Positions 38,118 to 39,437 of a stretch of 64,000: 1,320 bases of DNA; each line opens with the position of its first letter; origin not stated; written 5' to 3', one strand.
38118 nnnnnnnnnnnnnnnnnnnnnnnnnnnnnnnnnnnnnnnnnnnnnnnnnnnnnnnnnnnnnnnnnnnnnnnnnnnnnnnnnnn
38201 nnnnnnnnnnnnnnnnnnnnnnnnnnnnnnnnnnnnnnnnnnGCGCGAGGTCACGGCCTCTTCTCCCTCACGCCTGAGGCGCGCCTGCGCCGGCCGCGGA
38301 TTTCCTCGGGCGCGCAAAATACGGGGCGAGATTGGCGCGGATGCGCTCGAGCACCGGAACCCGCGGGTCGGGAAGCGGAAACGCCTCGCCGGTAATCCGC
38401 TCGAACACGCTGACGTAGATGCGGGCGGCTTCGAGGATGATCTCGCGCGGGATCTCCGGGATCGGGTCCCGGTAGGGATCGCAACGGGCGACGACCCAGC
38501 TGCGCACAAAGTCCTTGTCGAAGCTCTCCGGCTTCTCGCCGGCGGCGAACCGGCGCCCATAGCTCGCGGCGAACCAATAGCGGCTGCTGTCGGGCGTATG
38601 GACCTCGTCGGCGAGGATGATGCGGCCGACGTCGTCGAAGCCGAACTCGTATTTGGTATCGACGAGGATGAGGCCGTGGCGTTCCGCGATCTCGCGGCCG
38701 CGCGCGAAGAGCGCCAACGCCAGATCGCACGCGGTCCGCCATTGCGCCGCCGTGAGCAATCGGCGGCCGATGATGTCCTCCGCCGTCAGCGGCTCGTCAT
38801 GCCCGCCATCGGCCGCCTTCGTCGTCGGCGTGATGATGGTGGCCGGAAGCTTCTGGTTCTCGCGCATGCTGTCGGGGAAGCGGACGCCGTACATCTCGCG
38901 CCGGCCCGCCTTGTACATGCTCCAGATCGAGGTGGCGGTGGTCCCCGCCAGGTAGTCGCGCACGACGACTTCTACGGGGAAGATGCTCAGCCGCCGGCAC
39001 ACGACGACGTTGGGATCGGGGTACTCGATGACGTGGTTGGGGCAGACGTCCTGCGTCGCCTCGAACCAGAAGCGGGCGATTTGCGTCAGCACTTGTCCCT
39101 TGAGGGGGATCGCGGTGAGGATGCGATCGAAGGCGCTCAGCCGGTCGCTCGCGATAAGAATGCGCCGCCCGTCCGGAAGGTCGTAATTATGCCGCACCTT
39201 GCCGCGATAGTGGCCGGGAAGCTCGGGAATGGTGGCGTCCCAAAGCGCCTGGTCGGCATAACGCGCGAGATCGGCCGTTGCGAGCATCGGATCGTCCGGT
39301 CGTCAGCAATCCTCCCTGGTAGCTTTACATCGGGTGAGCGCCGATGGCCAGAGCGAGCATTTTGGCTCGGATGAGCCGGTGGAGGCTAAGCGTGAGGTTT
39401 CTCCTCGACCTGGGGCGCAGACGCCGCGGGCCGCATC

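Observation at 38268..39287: Long-form SAICAR-synthetase paralog embedded in a non-purine operon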

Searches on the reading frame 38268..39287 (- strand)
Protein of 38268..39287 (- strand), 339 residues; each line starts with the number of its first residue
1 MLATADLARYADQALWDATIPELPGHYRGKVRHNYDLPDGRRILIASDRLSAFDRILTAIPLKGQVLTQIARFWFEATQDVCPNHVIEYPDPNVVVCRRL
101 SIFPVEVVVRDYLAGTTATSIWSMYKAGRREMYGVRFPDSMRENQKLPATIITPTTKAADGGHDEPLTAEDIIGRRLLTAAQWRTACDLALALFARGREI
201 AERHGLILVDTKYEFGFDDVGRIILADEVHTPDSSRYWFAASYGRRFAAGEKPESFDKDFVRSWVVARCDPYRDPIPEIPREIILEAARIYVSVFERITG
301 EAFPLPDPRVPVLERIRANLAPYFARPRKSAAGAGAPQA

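Call 4: search_protein_families(library=pfam, proteins=[window:38268-39287:-], max_evalue=0.01)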
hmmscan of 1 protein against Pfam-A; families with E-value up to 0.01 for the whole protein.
window:38268-39287:- (339 aa): 1 family
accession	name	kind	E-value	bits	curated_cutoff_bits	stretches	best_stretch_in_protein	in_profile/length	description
PF01259.24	SAICAR_synt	-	1.6e-67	228.1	20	1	27-275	3-229/233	SAICAR synthetase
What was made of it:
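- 38268..39287 (-): Long-type SAICAR synthetase (PurC, NF009251/PRK12607 type), 339 aa. The last ~14 aa are a lineage-specific low-complexity tail. Pfam PF01259 E 1.6e-67 (call 4).
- On SAICAR synthetase, long type (NCBIfam NF009251 / Pfam PF01259): PF01259 E 1.6e-67 (call 4).
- Checked: Pfam SAICAR_synt gives E 1.6e-67 (call 4), far beyond chance.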

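Call 5: search_protein_families(library=ncbifam, proteins=[window:38268-39287:-], max_evalue=0.01)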
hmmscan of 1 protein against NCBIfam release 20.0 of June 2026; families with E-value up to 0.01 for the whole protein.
window:38268-39287:- (339 aa): 6 families
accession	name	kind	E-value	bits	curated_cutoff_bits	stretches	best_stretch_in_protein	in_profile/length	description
NF009251.0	PRK12607.1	equivalog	1.6e-142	474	371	1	13-325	6-314/315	phosphoribosylaminoimidazolesuccinocarboxamide synthase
NF010568.0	PRK13961.1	equivalog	2.5e-75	253.5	251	1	16-302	6-295/297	phosphoribosylaminoimidazolesuccinocarboxamide synthase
TIGR00081.1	purC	equivalog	8.7e-47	159.8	189.9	1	26-300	8-271/279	phosphoribosylaminoimidazolesuccinocarboxamide synthase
NF010567.0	PRK13960.1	equivalog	2e-31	109.1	581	1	42-314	56-357/367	phosphoribosylaminoimidazolesuccinocarboxamide synthase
TIGR02735.1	purC_vibrio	equivalog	5.6e-30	104.4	394.2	1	42-309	55-351/365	phosphoribosylaminoimidazolesuccinocarboxamide synthase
NF010564.0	PRK13959.1-1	subfamily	8.4e-25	87.5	459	1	28-302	6-293/294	phosphoribosylaminoimidazolesuccinocarboxamide synthase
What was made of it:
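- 38268..39287 (-): NCBIfam NF009251 scores 474 bits against a cutoff of 371 (call 5).
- On SAICAR synthetase, long type (NCBIfam NF009251 / Pfam PF01259): 474 bits against a cutoff of 371; residues 13-325 align to model positions 6-314 of 315 (call 5).
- Closest known: Short-type bacterial PurC. Different: The window protein scores below the TIGR00081 cutoff (159.8 against 189.9, call 5).
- Checked: The NF009251 model (315 positions) aligns to residues 13-325 (call 5).
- NF009251 scores 474 bits against a cutoff of 371, and Pfam gives E 1.6e-67 (calls 4, 5). It passes a curated equivalog model (call 5).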

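Call 6: search_solved_structures(query=window:38268-39287:-, show_alignments=2)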
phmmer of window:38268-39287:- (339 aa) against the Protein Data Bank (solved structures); distinct sequences matched with E-value up to 0.001: 12.
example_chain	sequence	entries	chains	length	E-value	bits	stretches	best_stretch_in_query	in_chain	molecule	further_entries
1obg_A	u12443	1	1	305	7.6e-47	163.3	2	87-302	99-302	PHOSPHORIBOSYLAMIDOIMIDAZOLE- SUCCINOCARBOXAMIDE SYNTHASE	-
1a48_A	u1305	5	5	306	7.6e-47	163.3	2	87-302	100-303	PHOSPHORIBOSYLAMINOIMIDAZOLE-SUCCINOCARBOXAMIDE SYNTHASE | PHOSPHORIBOSYLAMIDOIMIDAZOLE- SUCCINOCARBOXAMIDE SYNTHASE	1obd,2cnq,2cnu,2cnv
3r9r_A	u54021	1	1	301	2e-42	148.8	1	28-303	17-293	Phosphoribosylaminoimidazole-succinocarboxamide synthase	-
6yvq_A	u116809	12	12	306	2.1e-42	148.7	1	28-303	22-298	Phosphoribosylaminoimidazole-succinocarboxamide synthase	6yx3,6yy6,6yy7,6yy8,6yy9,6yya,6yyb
2yzl_A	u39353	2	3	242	6.2e-14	55.1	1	26-239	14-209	Phosphoribosylaminoimidazole-succinocarboxamide synthase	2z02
3u54_A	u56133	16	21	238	6.8e-13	51.7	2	195-242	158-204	Phosphoribosylaminoimidazole-succinocarboxamide synthase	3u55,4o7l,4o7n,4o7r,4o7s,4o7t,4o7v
4fe2_A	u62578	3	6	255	2.5e-11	46.5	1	204-240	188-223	Phosphoribosylaminoimidazole-succinocarboxamide synthase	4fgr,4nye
2ywv_A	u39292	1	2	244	1.6e-10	43.9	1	27-242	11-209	Phosphoribosylaminoimidazole succinocarboxamide synthetase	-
3nua_A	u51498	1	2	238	1.2e-08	37.7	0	19-120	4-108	Phosphoribosylaminoimidazole-succinocarboxamide synthase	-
1kut_A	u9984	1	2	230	7.5e-08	35.1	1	61-236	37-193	Phosphoribosylaminoimidazole-succinocarboxamide synthase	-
2gqr_A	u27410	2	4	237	0.00041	22.8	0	200-240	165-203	Phosphoribosylaminoimidazole-succinocarboxamide synthase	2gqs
3kre_A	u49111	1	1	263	0.00087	21.7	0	188-242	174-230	Phosphoribosylaminoimidazole-succinocarboxamide synthase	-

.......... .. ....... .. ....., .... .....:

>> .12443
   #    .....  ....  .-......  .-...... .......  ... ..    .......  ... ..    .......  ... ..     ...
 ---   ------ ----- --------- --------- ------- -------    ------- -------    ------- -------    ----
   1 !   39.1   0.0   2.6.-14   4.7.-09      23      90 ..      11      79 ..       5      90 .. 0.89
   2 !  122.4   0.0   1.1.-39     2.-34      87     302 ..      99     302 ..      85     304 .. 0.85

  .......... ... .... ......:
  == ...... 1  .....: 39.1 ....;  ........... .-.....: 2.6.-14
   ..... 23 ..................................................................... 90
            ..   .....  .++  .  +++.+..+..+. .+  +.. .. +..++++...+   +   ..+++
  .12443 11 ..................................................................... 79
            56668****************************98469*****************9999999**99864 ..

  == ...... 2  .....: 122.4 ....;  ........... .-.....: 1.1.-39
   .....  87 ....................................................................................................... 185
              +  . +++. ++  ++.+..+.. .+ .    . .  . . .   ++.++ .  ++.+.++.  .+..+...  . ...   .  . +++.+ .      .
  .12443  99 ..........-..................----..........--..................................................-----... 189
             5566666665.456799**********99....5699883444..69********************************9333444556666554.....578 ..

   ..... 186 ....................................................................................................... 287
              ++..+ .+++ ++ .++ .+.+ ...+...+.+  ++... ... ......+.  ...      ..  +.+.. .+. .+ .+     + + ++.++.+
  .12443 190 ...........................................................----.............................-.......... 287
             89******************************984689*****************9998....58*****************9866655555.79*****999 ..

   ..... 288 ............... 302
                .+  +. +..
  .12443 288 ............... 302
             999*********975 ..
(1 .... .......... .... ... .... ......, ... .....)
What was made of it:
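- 38268..39287 (-): Yeast Ade1 and mycobacterial PurC are the best solved structures (call 6).
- Checked: So about 22 of the 'extra' residues, relative to yeast Ade1 whose alignment ends near residue 302 (call 6), are a conserved feature of this PurC subfamily.
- The best solved relatives are all SAICAR synthetases (call 6).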

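Call 11: find_encoding_contigs(protein=window:38268-39287:-, flank=10000, max_places=6)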
Protein window:38268-39287:- (339 aa): 11 contigs read that carry it; 3 places shown.
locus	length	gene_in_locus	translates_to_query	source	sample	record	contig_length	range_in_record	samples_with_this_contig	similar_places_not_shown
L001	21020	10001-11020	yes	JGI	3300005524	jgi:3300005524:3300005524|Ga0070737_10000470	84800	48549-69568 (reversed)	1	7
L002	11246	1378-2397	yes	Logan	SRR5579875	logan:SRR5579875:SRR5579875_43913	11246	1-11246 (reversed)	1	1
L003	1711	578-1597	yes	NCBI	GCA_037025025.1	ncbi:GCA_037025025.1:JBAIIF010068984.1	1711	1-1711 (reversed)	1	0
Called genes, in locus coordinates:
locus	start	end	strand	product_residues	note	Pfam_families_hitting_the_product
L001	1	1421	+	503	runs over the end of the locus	PF13727:CoA_binding_3, PF02397:Bac_transf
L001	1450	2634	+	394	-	PF13579:Glyco_trans_4_4, PF13692:Glyco_trans_1_4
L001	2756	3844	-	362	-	PF01370:Epimerase, PF16363:GDP_Man_Dehyd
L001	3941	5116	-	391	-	PF20706:GT4-conflict (faint), PF00534:Glycos_transf_1, PF13692:Glyco_trans_1_4, PF13524:Glyco_trans_1_2 (weak)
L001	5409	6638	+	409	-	-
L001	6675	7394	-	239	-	PF01569:PAP2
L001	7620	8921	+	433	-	PF07690:MFS_1, PF23262:NFD4_C (weak), PF07690:MFS_1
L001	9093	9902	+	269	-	PF03692:CxxCxxCC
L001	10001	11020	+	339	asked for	PF01259:SAICAR_synt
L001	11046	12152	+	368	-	PF00016:RuBisCO_large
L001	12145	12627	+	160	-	PF07883:Cupin_2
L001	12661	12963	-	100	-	-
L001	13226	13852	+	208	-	PF05494:MlaC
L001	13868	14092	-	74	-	PF13773:DUF4170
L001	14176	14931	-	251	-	PF00392:GntR, PF13545:HTH_Crp_2 (faint), PF07729:FCD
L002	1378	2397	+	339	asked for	PF01259:SAICAR_synt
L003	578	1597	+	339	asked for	PF01259:SAICAR_synt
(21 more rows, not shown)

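Call 13: find_homologous_proteins(query=window:38268-39287:-, max_evalue=1e-10)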
Query window:38268-39287:- (339 aa): 8000 proteins with E <= 1e-10 among 8000 candidates; the best 120 are listed.
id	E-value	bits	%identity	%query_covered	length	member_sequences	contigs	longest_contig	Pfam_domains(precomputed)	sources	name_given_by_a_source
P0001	6.7e-228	773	100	100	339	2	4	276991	PF01259.25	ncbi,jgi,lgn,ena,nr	ncbi:MAG TPA: phosphoribosylaminoimidazolesuccinocarboxamide synthase [Alphaproteobacteria bacterium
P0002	1.6e-175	601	79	97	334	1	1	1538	PF01259.25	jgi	jgi:phosphoribosylaminoimidazole-succinocarboxamide synthase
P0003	9.9e-175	599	81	94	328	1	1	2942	PF01259.25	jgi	jgi:phosphoribosylaminoimidazole-succinocarboxamide synthase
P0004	1.6e-174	598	79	96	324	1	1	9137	PF01259.25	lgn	-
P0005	2.2e-174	598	77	98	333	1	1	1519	PF01259.25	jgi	jgi:phosphoribosylaminoimidazole-succinocarboxamide synthase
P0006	9.6e-174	595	78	96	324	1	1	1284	PF01259.25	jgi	jgi:phosphoribosylaminoimidazole-succinocarboxamide synthase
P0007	1.0e-173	595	78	96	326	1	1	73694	PF01259.25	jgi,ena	-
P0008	3.8e-173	593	77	96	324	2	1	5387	PF01259.25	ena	-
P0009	4.9e-173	593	78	94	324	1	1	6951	PF01259.25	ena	-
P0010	6.9e-173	593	81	96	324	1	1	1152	PF01259.25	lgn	-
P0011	1.3e-172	592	76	98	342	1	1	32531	PF01259.25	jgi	jgi:phosphoribosylaminoimidazole-succinocarboxamide synthase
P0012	1.9e-172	591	78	96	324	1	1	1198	PF01259.25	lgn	-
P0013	2.3e-172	591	79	96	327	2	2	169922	PF01259.25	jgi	jgi:phosphoribosylaminoimidazole-succinocarboxamide synthase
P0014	3.4e-172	590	79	96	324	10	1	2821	PF01259.25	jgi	jgi:phosphoribosylaminoimidazole-succinocarboxamide synthase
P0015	3.6e-172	590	78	96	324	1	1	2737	PF01259.25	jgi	jgi:phosphoribosylaminoimidazole-succinocarboxamide synthase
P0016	3.7e-172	590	79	96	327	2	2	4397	PF01259.25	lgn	-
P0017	6.7e-172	589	79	96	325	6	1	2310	PF01259.25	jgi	jgi:phosphoribosylaminoimidazole-succinocarboxamide synthase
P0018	6.9e-172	589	76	98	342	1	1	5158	PF01259.25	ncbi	-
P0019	9.2e-172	589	79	96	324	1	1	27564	PF01259.25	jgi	jgi:phosphoribosylaminoimidazole-succinocarboxamide synthase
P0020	9.5e-172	589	77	96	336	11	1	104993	PF01259.25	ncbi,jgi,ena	jgi:phosphoribosylaminoimidazole-succinocarboxamide synthase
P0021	9.7e-172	589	78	96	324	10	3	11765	PF01259.25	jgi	jgi:phosphoribosylaminoimidazole-succinocarboxamide synthase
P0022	9.7e-172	589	78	96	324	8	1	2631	PF01259.25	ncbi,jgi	-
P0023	1.6e-171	588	77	96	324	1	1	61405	PF01259.25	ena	-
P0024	2.2e-171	588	76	96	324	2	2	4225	PF01259.25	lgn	-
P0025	2.4e-171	588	77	96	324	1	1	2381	PF01259.25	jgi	jgi:phosphoribosylaminoimidazole-succinocarboxamide synthase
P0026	2.6e-171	587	78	96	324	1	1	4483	PF01259.25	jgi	jgi:phosphoribosylaminoimidazole-succinocarboxamide synthase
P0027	2.8e-171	587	80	94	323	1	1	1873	PF01259.25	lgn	-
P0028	2.9e-171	587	80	93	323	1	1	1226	PF01259.25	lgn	-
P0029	6.5e-171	586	78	94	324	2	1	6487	PF01259.25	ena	-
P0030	1.2e-170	585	77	96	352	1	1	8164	PF01259.25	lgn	-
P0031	1.4e-170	585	78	94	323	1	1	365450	PF01259.25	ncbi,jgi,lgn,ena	jgi:phosphoribosylaminoimidazole-succinocarboxamide synthase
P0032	1.4e-170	585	75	99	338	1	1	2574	PF01259.25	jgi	jgi:phosphoribosylaminoimidazole-succinocarboxamide synthase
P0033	1.6e-170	585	77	96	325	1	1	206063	PF01259.25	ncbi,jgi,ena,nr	ncbi:MAG TPA: phosphoribosylaminoimidazolesuccinocarboxamide synthase [Stellaceae bacterium]|nr:phos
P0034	1.6e-170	585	80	96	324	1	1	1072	PF01259.25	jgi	-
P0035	1.7e-170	585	79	95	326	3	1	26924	PF01259.25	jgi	jgi:phosphoribosylaminoimidazole-succinocarboxamide synthase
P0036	1.7e-170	585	78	95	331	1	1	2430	PF01259.25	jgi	jgi:phosphoribosylaminoimidazole-succinocarboxamide synthase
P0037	1.8e-170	585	79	94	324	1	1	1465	PF01259.25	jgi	jgi:phosphoribosylaminoimidazole-succinocarboxamide synthase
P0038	2.0e-170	584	78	96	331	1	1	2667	PF01259.25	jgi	jgi:phosphoribosylaminoimidazole-succinocarboxamide synthase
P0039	2.7e-170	584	78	96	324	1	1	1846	PF01259.25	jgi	jgi:phosphoribosylaminoimidazole-succinocarboxamide synthase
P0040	3.2e-170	584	77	96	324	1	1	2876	PF01259.25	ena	-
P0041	3.7e-170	584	77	96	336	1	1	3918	PF01259.25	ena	-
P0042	3.8e-170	584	77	96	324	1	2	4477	PF01259.25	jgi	jgi:phosphoribosylaminoimidazole-succinocarboxamide synthase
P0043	4.8e-170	583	77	96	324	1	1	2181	PF01259.25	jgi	jgi:phosphoribosylaminoimidazole-succinocarboxamide synthase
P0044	5.6e-170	583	78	93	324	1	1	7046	PF01259.25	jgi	jgi:phosphoribosylaminoimidazole-succinocarboxamide synthase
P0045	6.3e-170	583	77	96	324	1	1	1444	PF01259.25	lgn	-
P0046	6.6e-170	583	77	96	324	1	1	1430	PF01259.25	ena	-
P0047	6.7e-170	583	77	96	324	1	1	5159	PF01259.25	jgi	jgi:phosphoribosylaminoimidazole-succinocarboxamide synthase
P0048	8.0e-170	583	77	96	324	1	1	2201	PF01259.25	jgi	-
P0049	8.4e-170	582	76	98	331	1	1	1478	PF01259.25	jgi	-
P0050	8.4e-170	582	79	94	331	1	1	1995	PF01259.25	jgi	jgi:phosphoribosylaminoimidazole-succinocarboxamide synthase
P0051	9.2e-170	582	77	96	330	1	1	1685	PF01259.25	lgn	-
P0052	9.9e-170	582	77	96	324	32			PF01259.25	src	-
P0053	1.0e-169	582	80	94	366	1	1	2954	PF01259.25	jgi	jgi:phosphoribosylaminoimidazole-succinocarboxamide synthase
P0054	1.0e-169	582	79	96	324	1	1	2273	PF01259.25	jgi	jgi:phosphoribosylaminoimidazole-succinocarboxamide synthase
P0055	1.1e-169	582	76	96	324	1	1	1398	PF01259.25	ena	-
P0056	1.1e-169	582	79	93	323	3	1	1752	PF01259.25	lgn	-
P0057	1.3e-169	582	77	96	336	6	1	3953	PF01259.25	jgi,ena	-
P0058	1.4e-169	582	76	96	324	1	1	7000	PF01259.25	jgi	jgi:phosphoribosylaminoimidazole-succinocarboxamide synthase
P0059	1.5e-169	582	77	96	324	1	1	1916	PF01259.25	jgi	jgi:phosphoribosylaminoimidazole-succinocarboxamide synthase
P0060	1.6e-169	582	76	96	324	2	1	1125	PF01259.25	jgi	jgi:phosphoribosylaminoimidazole-succinocarboxamide synthase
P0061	1.7e-169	581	77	96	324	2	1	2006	PF01259.25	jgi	jgi:phosphoribosylaminoimidazole-succinocarboxamide synthase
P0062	1.7e-169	581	77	96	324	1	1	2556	PF01259.25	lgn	-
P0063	1.8e-169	581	77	96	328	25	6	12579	PF01259.25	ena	-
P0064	1.8e-169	581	77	96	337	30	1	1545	PF01259.25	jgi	jgi:phosphoribosylaminoimidazole-succinocarboxamide synthase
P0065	1.9e-169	581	78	96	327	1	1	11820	PF01259.25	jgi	jgi:phosphoribosylaminoimidazole-succinocarboxamide synthase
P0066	1.9e-169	581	74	96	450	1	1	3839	PF01259.25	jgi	jgi:phosphoribosylaminoimidazole-succinocarboxamide synthase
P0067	2.1e-169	581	78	96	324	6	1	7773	PF01259.25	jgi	jgi:phosphoribosylaminoimidazole-succinocarboxamide synthase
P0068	2.1e-169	581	77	96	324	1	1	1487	PF01259.25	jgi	-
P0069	2.2e-169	581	77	96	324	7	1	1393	PF01259.25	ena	-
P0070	2.2e-169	581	77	96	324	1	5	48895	PF01259.25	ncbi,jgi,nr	ncbi:MAG TPA: phosphoribosylaminoimidazolesuccinocarboxamide synthase [Stellaceae bacterium]|nr:phos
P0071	2.5e-169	581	76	96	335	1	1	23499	PF01259.25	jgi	jgi:phosphoribosylaminoimidazole-succinocarboxamide synthase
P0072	2.8e-169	581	77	96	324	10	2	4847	PF01259.25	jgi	jgi:phosphoribosylaminoimidazole-succinocarboxamide synthase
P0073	2.8e-169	581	76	96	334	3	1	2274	PF01259.25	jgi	jgi:phosphoribosylaminoimidazole-succinocarboxamide synthase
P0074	3.1e-169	581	76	96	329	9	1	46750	PF01259.25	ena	-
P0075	3.4e-169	580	77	96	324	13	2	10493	PF01259.25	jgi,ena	jgi:phosphoribosylaminoimidazole-succinocarboxamide synthase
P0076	3.5e-169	580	78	96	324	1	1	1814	PF01259.25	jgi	jgi:phosphoribosylaminoimidazole-succinocarboxamide synthase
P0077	3.7e-169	580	77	96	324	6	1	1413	PF01259.25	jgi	jgi:phosphoribosylaminoimidazole-succinocarboxamide synthase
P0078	3.7e-169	580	78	94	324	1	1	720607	PF01259.25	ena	-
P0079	3.8e-169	580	78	96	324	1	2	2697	PF01259.25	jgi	jgi:phosphoribosylaminoimidazole-succinocarboxamide synthase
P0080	4.1e-169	580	76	96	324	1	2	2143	PF01259.25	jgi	-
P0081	4.1e-169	580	77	94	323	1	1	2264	PF01259.25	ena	-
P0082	4.2e-169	580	76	96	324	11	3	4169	PF01259.25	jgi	-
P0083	4.4e-169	580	78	96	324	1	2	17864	PF01259.25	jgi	jgi:phosphoribosylaminoimidazole-succinocarboxamide synthase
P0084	4.6e-169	580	76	96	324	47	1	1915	PF01259.25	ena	-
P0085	4.9e-169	580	75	96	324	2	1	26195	PF01259.25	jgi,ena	jgi:phosphoribosylaminoimidazole-succinocarboxamide synthase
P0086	5.2e-169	580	77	96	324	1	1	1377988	PF01259.25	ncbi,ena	-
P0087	5.3e-169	580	77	96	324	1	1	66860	PF01259.25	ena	-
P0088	5.4e-169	580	75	96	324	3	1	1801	PF01259.25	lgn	-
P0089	5.8e-169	580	76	96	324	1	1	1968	PF01259.25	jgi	-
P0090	6.0e-169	580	78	95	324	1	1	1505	PF01259.25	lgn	-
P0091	6.0e-169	580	77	96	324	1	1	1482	PF01259.25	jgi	jgi:phosphoribosylaminoimidazole-succinocarboxamide synthase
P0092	6.1e-169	580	76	96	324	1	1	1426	PF01259.25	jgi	-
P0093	6.3e-169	580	77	96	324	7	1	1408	PF01259.25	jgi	jgi:phosphoribosylaminoimidazole-succinocarboxamide synthase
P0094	6.6e-169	580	77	96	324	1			PF01259.25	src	-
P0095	7.4e-169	579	77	96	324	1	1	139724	PF01259.25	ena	-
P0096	7.4e-169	579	78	93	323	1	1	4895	PF01259.25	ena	-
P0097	7.5e-169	579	76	94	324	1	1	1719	PF01259.25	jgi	-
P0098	7.7e-169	579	76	96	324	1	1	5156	PF01259.25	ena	-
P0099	8.3e-169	579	77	96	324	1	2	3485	PF01259.25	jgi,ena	jgi:phosphoribosylaminoimidazole-succinocarboxamide synthase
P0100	8.4e-169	579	76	96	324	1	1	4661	PF01259.25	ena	-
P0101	8.7e-169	579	78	96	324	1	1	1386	PF01259.25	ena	-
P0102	8.7e-169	579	76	96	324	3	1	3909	PF01259.25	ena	-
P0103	9.3e-169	579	78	96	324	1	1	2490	PF01259.25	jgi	jgi:phosphoribosylaminoimidazole-succinocarboxamide synthase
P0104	9.4e-169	579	76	96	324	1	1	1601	PF01259.25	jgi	-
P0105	1.0e-168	579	78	93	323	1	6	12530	PF01259.25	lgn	-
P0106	1.1e-168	579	75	96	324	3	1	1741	PF01259.25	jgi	-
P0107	1.1e-168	579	78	93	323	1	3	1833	PF01259.25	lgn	-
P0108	1.2e-168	579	76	96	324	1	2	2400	PF01259.25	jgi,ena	-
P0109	1.2e-168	579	78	96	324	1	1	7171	PF01259.25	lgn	-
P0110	1.3e-168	579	78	96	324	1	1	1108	PF01259.25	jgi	jgi:phosphoribosylaminoimidazole-succinocarboxamide synthase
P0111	1.6e-168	578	75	96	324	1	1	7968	PF01259.25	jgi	jgi:phosphoribosylaminoimidazole-succinocarboxamide synthase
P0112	1.6e-168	578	76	96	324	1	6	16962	PF01259.25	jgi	jgi:phosphoribosylaminoimidazole-succinocarboxamide synthase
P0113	1.6e-168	578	76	96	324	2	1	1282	PF01259.25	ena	-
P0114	1.6e-168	578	76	96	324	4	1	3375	PF01259.25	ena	-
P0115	1.6e-168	578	77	96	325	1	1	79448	PF01259.25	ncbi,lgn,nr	ncbi:MAG: phosphoribosylaminoimidazolesuccinocarboxamide synthase [Proteobacteria bacterium]|nr:phos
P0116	1.6e-168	578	76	96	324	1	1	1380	PF01259.25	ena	-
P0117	1.6e-168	578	76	96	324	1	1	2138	PF01259.25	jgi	-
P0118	1.7e-168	578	76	96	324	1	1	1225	PF01259.25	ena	-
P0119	1.7e-168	578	77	96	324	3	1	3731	PF01259.25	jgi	jgi:phosphoribosylaminoimidazole-succinocarboxamide synthase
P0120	1.8e-168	578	77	96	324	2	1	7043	PF01259.25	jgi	jgi:phosphoribosylaminoimidazole-succinocarboxamide synthase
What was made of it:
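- Checked: The typical length of close homologues is 324 aa (call 13).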
